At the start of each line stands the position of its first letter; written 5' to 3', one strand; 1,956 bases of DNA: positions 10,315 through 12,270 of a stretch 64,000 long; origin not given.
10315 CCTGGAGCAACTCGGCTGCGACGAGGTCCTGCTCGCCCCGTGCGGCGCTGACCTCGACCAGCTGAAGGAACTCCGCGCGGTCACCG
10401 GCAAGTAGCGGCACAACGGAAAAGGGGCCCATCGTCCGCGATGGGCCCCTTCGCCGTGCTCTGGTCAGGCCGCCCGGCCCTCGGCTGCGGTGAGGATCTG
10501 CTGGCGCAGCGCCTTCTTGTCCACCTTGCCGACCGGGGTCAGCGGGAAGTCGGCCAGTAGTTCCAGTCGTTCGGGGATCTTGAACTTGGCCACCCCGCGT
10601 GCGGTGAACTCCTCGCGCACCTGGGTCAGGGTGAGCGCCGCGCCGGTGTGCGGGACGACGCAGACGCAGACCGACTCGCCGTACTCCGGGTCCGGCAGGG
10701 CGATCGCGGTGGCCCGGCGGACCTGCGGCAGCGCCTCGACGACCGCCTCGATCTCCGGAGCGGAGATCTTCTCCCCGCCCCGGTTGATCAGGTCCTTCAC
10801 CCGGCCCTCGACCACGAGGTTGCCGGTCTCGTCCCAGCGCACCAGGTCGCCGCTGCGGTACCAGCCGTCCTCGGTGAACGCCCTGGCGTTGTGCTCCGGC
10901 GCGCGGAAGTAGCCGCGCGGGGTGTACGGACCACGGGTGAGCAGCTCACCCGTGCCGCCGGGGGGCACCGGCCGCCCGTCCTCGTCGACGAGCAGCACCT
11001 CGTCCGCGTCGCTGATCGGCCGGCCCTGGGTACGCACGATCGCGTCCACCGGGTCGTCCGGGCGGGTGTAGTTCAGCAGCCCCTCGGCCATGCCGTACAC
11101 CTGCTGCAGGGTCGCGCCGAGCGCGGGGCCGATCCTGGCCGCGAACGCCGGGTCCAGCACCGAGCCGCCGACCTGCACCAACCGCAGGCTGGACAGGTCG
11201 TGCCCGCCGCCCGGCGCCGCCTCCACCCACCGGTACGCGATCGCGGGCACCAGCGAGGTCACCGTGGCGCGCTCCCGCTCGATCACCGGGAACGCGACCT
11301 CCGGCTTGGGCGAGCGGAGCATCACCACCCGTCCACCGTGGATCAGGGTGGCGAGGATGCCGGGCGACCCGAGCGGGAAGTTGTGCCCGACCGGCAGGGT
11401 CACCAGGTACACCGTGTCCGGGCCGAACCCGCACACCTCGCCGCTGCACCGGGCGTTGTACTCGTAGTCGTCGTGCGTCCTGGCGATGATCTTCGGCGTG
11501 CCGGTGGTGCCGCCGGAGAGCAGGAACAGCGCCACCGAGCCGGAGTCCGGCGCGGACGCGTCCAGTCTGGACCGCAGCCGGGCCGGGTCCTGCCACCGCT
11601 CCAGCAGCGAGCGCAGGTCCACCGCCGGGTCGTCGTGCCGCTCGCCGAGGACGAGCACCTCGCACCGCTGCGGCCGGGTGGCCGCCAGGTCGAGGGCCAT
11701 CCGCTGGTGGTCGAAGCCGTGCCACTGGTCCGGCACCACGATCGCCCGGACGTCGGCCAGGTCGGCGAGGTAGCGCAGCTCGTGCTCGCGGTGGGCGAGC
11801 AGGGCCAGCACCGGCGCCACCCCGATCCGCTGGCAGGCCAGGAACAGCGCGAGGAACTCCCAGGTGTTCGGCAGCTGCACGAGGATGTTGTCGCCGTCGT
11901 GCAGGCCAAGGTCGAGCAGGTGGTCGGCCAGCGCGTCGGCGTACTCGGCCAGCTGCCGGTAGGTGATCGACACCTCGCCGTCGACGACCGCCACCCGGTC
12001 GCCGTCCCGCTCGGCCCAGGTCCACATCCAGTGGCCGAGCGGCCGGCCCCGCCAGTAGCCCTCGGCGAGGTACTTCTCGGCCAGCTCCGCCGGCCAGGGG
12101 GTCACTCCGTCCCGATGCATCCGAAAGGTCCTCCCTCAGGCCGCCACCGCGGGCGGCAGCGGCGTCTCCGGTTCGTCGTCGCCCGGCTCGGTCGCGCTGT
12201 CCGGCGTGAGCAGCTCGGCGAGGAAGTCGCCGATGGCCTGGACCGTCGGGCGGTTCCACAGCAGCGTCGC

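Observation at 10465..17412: Single iterative type I PKS (KS-AT-DH-KR-ACP, no TE) paired with an aryl-AMP ligase: aromatic-acid cassette of 6-methylsalicylate/naphthoate type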

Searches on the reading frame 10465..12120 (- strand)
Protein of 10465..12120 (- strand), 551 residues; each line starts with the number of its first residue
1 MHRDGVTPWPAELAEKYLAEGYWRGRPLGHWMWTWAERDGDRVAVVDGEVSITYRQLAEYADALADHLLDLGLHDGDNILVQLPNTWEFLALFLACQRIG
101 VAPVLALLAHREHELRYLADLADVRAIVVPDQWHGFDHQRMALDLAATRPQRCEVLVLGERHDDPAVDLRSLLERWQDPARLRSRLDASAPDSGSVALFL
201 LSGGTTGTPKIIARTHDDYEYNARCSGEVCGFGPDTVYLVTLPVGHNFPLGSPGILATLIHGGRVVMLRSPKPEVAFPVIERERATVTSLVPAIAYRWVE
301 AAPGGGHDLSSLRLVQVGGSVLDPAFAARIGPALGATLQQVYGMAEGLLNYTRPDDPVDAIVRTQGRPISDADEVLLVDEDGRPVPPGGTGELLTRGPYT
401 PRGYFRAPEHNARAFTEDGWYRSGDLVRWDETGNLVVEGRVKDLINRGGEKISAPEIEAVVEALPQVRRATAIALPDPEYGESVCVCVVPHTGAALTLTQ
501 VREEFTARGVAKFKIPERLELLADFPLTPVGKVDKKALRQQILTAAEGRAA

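Call 4: search_protein_families(library=pfam, proteins=[window:10465-12120:-])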
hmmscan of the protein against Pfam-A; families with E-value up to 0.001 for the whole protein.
window:10465-12120:- (551 aa): 2 families
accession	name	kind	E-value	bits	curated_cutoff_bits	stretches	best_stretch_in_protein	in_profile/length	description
PF00501.34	AMP-binding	-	1.9e-73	247.9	29.9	1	34-405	3-384/384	AMP-binding enzyme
PF13193.12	AMP-binding_C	-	1.8e-09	38.8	24.5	1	456-532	1-76/76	AMP-binding enzyme C-terminal domain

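Call 8: search_protein_families(library=ncbifam, proteins=[window:10465-12120:-])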
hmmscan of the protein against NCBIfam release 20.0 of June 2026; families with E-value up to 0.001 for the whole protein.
window:10465-12120:- (551 aa): 103 families (the best 25 are shown)
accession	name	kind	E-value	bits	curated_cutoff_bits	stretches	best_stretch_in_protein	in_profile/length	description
TIGR02275.1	DHB_AMP_lig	equivalog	1.2e-175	584.7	723.55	1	6-539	3-526/526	(2,3-dihydroxybenzoyl)adenylate synthase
NF008192.1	PRK10946.1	equivalog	5.2e-167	556.4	783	1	7-544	5-531/534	(2,3-dihydroxybenzoyl)adenylate synthase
NF004837.0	PRK06187.1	subfamily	2.5e-87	293.3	476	1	29-545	11-525/531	long-chain-fatty-acid--CoA ligase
NF004758.0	PRK06087.1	equivalog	8.8e-87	291.7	736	1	15-544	13-537/548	medium-chain fatty-acid--CoA ligase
TIGR03208.1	cyc_hxne_CoA_lg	equivalog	4.2e-77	260.1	792.3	1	18-539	14-537/538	cyclohexanecarboxylate-CoA ligase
NF006182.0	PRK08316.1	subfamily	1.4e-68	231.6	663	1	36-544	21-519/523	fatty acyl-CoA synthetase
NF009233.0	PRK12583.1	subfamily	3.3e-68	230.5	832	1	37-543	29-551/558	fatty acid CoA ligase family protein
NF004511.1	PRK05852.1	equivalog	5.1e-66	223.3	650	1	45-541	20-503/505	FadD7 family fatty acid--CoA ligase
NF005801.1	PRK07656.1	equivalog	7.3e-65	219.5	657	1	35-539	10-500/500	FadD3 family acyl-CoA ligase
NF005702.0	PRK07514.1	subfamily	1.2e-62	211.9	558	1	43-542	20-500/506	malonyl-CoA synthase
NF005676.0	PRK07470.1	equivalog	8.1e-59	199.6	774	1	28-545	22-532/544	acyl-CoA synthetase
NF004814.0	PRK06164.1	equivalog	1.3e-58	198.9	677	1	34-542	18-530/540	acyl-CoA synthetase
NF005714.0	PRK07529.1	subfamily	1.5e-56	192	632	1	47-543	59-577/640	acyl-CoA synthetase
NF005307.0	PRK06839.1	equivalog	4.6e-56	190.5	748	1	30-541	6-492/496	o-succinylbenzoate--CoA ligase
NF004114.0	PRK05605.1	equivalog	1.1e-55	189.1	766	2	184-545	211-572/575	long-chain-fatty-acid--CoA ligase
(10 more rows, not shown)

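Call 12: search_solved_structures(query=window:10465-12120:-, max_evalue=1e-30)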
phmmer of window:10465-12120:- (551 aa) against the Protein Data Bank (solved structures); distinct sequences matched with E-value up to 1e-30: 53.
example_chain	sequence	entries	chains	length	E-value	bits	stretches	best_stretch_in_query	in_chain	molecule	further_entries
5wm2_A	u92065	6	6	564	2e-169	567.7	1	4-542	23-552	Salicylate-AMP ligase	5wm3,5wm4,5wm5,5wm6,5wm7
6e8o_A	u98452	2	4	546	4.3e-156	523.7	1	4-543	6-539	2,3-dihydroxybenzoate-AMP ligase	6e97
1md9_A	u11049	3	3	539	7.2e-151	506.5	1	5-542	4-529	2,3-dihydroxybenzoate-AMP ligase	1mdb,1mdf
7tyb_A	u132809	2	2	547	3.8e-143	481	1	5-550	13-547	Pyochelin biosynthesis protein PchD | Pyochelin biosynthesis salicyl-AMP ligase PchD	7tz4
5kei_A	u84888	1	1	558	2.4e-128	432.1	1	5-541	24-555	2,3-dihydroxybenzoate-AMP ligase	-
3rg2_A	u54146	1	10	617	3.9e-128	431.4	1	7-550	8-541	Enterobactin synthase component E (entE), 2,3-dihydro-2,3-dihydroxybenzoate synthetase, is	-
4iz6_A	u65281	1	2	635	4.2e-128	431.3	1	7-550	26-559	Enterobactin synthase component E, Isochorismatase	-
6iyk_A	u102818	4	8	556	6.3e-127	427.4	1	7-546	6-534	2,3-dihydroxybenzoate-AMP ligase component of enterobactin synthase multienzyme complex | Enterobactin synthase component E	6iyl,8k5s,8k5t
3o82_A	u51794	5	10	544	6.1e-124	417.6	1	8-544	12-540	Peptide arylation enzyme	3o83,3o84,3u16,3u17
9my5_B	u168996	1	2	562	2.5e-123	415.6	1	8-544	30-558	(2,3-dihydroxybenzoyl)adenylate synthase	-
9my7_B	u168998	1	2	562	6.5e-123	414.2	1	8-544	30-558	(2,3-dihydroxybenzoyl)adenylate synthase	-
9my6_B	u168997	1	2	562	1.2e-122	413.3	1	8-544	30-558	(2,3-dihydroxybenzoyl)adenylate synthase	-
9bhy_A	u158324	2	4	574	4.5e-106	358.6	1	5-538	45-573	2,3-dihydroxybenzoate-AMP ligase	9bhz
6sq8_A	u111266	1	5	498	7.2e-49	169.7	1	42-539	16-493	Fatty acid CoA ligase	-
5ie0_A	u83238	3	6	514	2.8e-48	167.8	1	40-543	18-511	Oxalate--CoA ligase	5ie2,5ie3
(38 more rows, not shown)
